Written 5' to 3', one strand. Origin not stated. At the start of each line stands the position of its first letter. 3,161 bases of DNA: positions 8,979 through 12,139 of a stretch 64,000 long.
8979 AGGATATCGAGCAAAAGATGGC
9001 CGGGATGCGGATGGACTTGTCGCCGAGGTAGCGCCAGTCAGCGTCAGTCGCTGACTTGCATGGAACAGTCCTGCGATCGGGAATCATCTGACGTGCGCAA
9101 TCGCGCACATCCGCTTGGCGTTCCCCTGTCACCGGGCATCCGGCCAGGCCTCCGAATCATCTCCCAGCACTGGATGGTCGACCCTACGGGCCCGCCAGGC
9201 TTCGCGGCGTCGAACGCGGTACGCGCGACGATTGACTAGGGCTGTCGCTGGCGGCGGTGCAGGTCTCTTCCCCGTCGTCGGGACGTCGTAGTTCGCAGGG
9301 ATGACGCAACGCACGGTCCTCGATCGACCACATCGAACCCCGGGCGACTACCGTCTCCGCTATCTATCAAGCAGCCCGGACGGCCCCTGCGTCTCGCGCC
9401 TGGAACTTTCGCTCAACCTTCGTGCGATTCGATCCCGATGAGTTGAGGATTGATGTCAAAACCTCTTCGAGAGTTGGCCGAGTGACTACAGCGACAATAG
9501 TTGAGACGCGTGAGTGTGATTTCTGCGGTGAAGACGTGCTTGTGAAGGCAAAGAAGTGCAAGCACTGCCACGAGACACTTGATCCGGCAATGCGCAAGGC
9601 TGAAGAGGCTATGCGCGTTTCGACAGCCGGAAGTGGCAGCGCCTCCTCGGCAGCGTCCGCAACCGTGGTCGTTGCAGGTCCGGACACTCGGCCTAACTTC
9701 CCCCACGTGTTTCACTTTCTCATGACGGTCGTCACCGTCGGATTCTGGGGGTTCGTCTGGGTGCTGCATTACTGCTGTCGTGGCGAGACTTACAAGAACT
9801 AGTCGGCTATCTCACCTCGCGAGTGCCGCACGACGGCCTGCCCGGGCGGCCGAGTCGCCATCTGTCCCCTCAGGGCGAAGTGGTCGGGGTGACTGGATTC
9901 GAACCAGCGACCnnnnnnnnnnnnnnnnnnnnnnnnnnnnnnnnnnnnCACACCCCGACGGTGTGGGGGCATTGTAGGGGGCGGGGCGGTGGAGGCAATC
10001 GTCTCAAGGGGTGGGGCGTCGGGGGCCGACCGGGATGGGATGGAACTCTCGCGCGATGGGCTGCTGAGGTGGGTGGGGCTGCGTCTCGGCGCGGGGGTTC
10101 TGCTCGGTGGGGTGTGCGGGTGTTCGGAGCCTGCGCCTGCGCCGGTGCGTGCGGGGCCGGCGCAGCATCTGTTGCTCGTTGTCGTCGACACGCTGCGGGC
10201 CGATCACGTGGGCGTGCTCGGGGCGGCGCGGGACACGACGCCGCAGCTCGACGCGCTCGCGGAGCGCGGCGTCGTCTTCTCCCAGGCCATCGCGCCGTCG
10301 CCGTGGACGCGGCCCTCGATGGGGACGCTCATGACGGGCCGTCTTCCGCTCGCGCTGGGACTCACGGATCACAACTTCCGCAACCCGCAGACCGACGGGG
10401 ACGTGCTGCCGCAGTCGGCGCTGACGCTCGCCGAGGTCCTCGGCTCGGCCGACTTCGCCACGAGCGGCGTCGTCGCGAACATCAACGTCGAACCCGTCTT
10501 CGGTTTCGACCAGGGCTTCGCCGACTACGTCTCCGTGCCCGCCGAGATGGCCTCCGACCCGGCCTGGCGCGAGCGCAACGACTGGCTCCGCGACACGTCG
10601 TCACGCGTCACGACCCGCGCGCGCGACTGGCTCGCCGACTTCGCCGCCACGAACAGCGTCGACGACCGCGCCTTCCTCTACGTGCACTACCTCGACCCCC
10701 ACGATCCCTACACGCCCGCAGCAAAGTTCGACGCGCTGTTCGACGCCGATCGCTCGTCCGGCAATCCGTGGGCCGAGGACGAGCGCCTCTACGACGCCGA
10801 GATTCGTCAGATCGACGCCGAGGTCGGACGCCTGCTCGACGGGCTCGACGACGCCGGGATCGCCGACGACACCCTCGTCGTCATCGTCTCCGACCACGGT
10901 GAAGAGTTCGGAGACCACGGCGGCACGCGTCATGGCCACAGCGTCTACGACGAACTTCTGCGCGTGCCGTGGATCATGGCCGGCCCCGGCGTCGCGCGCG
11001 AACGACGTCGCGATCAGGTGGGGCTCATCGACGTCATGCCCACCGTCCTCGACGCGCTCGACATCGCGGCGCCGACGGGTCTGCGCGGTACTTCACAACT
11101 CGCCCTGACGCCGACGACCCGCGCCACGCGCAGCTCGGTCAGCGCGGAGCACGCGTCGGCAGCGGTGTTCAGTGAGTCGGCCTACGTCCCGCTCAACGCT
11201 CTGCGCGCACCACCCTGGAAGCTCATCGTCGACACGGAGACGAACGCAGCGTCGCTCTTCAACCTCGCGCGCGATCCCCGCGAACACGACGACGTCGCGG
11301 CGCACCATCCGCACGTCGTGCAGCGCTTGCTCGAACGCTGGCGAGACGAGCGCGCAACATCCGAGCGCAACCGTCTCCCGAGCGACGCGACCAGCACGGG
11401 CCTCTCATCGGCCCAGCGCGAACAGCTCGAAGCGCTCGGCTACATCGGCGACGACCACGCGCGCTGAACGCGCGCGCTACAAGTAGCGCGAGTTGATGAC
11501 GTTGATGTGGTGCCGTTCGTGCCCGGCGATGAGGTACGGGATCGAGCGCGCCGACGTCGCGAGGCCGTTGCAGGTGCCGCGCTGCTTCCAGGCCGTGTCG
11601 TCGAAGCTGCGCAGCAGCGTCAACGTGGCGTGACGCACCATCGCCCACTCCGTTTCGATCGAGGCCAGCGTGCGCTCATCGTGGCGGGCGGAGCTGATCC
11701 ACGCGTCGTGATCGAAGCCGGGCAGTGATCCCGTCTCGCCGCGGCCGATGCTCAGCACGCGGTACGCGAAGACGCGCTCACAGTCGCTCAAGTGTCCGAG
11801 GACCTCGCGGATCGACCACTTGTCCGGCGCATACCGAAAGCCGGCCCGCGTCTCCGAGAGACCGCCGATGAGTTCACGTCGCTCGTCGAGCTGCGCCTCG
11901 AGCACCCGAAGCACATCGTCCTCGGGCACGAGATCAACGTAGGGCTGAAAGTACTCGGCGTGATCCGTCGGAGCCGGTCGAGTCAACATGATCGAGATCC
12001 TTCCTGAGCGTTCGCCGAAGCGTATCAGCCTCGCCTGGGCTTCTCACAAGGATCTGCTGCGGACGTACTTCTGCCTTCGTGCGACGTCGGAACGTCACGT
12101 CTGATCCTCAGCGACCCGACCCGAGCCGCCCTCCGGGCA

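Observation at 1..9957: Probable genomic island on the 3' side of tRNA-Pro(TGG)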

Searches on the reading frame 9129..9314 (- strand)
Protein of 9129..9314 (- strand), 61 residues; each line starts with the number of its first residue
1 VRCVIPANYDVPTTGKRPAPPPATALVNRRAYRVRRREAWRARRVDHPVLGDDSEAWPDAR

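Call 35: search_protein_families(library=phrogs, proteins=[window:9129-9314:-], max_evalue=0.1)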
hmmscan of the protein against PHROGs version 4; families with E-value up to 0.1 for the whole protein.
window:9129-9314:- (61 aa): 0 families

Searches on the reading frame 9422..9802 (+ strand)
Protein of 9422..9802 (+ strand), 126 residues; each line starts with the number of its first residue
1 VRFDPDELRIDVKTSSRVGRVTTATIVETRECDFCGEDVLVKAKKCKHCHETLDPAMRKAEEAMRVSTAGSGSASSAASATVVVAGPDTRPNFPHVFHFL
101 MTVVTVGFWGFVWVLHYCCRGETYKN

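Call 6: search_protein_families(library=pfam, proteins=[window:9422-9802:+], max_evalue=0.01)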
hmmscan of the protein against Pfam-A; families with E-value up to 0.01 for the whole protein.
window:9422-9802:+ (126 aa): 0 families

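Call 7: search_protein_families(library=padloc, proteins=[window:9422-9802:+], max_evalue=0.01)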
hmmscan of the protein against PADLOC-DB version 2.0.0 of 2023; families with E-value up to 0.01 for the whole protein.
window:9422-9802:+ (126 aa): 0 families

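Call 35: search_protein_families(library=phrogs, proteins=[window:9422-9802:+], max_evalue=0.1)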
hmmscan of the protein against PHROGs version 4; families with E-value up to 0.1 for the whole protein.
window:9422-9802:+ (126 aa): 14 families
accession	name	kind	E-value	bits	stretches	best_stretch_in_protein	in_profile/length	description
phrog_8436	-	unknown function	4.3e-07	31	1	28-60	62-95/110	-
phrog_8032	-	unknown function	1.2e-06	29.9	1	25-71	69-115/173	-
phrog_34413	-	unknown function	5.2e-06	27.4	1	70-123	25-74/91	-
phrog_35826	-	unknown function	2.9e-05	25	1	71-117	72-117/124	-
phrog_31852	-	unknown function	0.00011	23.5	1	23-52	88-117/121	-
phrog_38854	-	unknown function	0.0031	18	1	21-50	183-212/217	-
phrog_2697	-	unknown function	0.0036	18.8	1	84-115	35-67/81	-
phrog_5505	-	unknown function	0.0039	18.4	0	17-37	2-22/69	-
phrog_1788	-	unknown function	0.0055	17.9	1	29-57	17-45/133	-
phrog_1333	-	unknown function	0.0059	17.7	1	20-71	89-142/166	-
phrog_17545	-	unknown function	0.015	16.3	1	74-121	92-139/156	-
phrog_9700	-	unknown function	0.022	14.7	1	27-68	4-45/483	-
phrog_4852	-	unknown function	0.028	15.1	1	27-68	11-54/194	-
phrog_20891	-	DNA, RNA and nucleotide metabolism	0.037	14.7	1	16-59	76-119/219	HNH endonuclease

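Call 36: search_protein_families(library=ncbifam, proteins=[window:9422-9802:+], max_evalue=0.01)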
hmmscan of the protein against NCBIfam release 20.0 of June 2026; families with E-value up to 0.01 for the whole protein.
window:9422-9802:+ (126 aa): 0 families

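Call 53: search_protein_representatives(protein=window:9422-9802:+)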
Query: 126 residues. Proteins with E-value up to 0.001 (for the whole library): 887; up to 1e-10: 139; up to 1e-30: 0. The best 150 are listed.
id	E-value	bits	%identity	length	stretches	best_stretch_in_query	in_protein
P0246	3.8e-25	104.4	56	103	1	29-117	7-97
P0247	7.3e-25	103.5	49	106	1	24-119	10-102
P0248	8.5e-25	103.2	58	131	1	27-120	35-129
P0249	2.4e-24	101.8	51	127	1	27-121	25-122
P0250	2.6e-24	101.7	56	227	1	29-120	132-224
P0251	8.7e-24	100.0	46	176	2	22-120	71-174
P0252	1.9e-23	98.9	51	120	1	22-125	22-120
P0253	2.2e-23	98.7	49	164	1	20-120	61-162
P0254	3.0e-23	98.3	53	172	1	28-121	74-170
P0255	3.6e-23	98.0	53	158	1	29-119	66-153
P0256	1.7e-22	95.8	47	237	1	5-124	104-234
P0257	2.2e-22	95.5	45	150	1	22-121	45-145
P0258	2.6e-22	95.2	52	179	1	26-124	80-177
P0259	5.0e-22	94.3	44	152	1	27-121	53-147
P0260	1.2e-21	93.1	43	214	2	22-121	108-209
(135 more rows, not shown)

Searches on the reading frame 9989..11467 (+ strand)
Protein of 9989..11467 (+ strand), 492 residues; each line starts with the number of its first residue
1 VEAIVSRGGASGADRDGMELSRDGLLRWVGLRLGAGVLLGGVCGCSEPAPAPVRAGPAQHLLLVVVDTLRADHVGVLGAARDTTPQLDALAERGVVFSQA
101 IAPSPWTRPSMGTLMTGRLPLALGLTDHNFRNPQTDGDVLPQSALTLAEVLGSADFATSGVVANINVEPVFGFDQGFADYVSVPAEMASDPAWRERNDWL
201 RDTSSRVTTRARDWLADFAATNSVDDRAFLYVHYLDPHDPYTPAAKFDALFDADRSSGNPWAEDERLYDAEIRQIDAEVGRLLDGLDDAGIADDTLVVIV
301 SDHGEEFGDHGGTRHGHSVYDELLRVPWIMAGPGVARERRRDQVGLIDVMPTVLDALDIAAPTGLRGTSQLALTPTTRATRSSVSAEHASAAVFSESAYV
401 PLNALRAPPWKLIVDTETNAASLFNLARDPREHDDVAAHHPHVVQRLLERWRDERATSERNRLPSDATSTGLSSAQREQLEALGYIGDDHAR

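Call 6: search_protein_families(library=pfam, proteins=[window:9989-11467:+], max_evalue=0.01)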
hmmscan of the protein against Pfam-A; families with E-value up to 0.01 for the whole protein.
window:9989-11467:+ (492 aa): 5 families
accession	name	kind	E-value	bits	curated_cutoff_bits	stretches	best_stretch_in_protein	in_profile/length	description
PF00884.28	Sulfatase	-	7.2e-47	160.6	25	1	59-359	1-301/301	Sulfatase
PF01663.27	Phosphodiest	-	2.8e-17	63.8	23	1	61-304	1-220/342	Type I phosphodiesterase / nucleotide pyrophosphatase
PF16347.10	SGSH_C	-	2.2e-07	31.6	29.3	1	318-447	10-144/154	N-sulphoglucosamine sulphohydrolase, C-terminal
PF02995.22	DUF229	-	0.00039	19.7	25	1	273-317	311-355/496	Protein of unknown function (DUF229)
PF01676.23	Metalloenzyme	-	0.00079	19.4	24.3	1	269-359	170-250/252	Metalloenzyme superfamily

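Call 36: search_protein_families(library=ncbifam, proteins=[window:9989-11467:+], max_evalue=0.01)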
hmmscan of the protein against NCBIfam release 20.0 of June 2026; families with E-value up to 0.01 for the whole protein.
window:9989-11467:+ (492 aa): 22 families
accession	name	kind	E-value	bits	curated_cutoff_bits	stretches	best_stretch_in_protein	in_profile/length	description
NF010322.0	PRK13759.1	equivalog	1e-40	139.7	481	2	265-454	267-452/486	arylsulfatase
TIGR03417.1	chol_sulfatase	equivalog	1.3e-38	133.1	433.45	2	266-455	253-436/500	choline-sulfatase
NF045661.1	HdlasePehA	equivalog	2.8e-26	92.2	900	2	270-438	286-466/506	phosphoric/sulfuric ester hydrolase PehA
NF052527.1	Mn_arylsulf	exception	4.7e-18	65.3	850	2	271-440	270-435/479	manganese-dependent arylsulfatase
NF038075.1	fam_STM4013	hypoth_equivalog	1.2e-10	41.3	250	1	59-327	8-255/261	STM4013/SEN3800 family hydrolase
NF038282.1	LapC_YejM_PbgA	exception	5.7e-07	28.2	825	1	252-357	398-500/584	LPS biosynthesis-modulating metalloenzyme YejM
NF047438.1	polymyxin_MCR12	exception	6.5e-06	24.8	1200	1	264-318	419-473/548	MCR-12 family phosphoethanolamine--lipid A transferase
NF028537.1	P_eth_NH2_trans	domain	6.8e-06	24.9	500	0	268-317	413-462/527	phosphoethanolamine--lipid A transferase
NF007933.0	PRK10649.1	subfamily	1.7e-05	23.6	404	1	60-113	238-294/577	phosphoethanolamine transferase CptA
NF053595.1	LptchSynLtaSGpos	equivalog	2.6e-05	23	970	1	272-361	434-530/626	lipoteichoic acid synthase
NF033463.1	polymyxin_MCR5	exception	6.6e-05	21.8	1250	0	268-329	425-488/547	MCR-5 family phosphoethanolamine--lipid A transferase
TIGR01307.1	pgm_bpd_ind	equivalog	0.00015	20.4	330.65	1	272-369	411-502/504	2,3-bisphosphoglycerate-independent phosphoglycerate mutase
NF033670.1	polymyxin_MCR6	exception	0.00019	20.4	1235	0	61-101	238-277/538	MCR-6 family phosphoethanolamine--lipid A transferase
NF000465.1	polymyxin_MCR1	exception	0.00031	19.8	1100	0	61-90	240-269/541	MCR-1 family phosphoethanolamine--lipid A transferase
NF012179.0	CptA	domain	0.00032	19.5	900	1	58-111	224-280/556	phosphoethanolamine transferase CptA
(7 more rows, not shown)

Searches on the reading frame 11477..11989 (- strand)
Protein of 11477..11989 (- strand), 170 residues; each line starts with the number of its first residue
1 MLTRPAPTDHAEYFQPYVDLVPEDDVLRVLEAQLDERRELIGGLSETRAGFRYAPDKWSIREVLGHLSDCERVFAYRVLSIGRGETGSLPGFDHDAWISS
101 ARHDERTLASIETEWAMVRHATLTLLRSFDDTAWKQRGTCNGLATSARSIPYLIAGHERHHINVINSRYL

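Call 14: search_protein_families(library=pfam, proteins=[window:11477-11989:-], max_evalue=0.001)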
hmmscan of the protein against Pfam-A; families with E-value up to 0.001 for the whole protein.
window:11477-11989:- (170 aa): 2 families
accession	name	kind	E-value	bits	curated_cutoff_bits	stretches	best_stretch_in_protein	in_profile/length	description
PF12867.12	DinB_2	-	8.1e-19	68.8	24.8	1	30-165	2-128/128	DinB superfamily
PF04978.18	MST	-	0.0002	22.3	27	1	27-130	3-104/149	Mycothiol-S-transferase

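Call 46: find_encoding_contigs(protein=window:11477-11989:-, flank=10000, max_places=6)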
Protein window:11477-11989:- (170 aa): 1 contig read that carries it; 1 place shown.
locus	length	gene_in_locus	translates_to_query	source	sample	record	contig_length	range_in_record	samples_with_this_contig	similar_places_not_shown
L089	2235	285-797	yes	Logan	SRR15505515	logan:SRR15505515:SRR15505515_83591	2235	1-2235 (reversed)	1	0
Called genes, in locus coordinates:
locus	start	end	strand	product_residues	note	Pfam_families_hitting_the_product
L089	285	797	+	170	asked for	PF12867:DinB_2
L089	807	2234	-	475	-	?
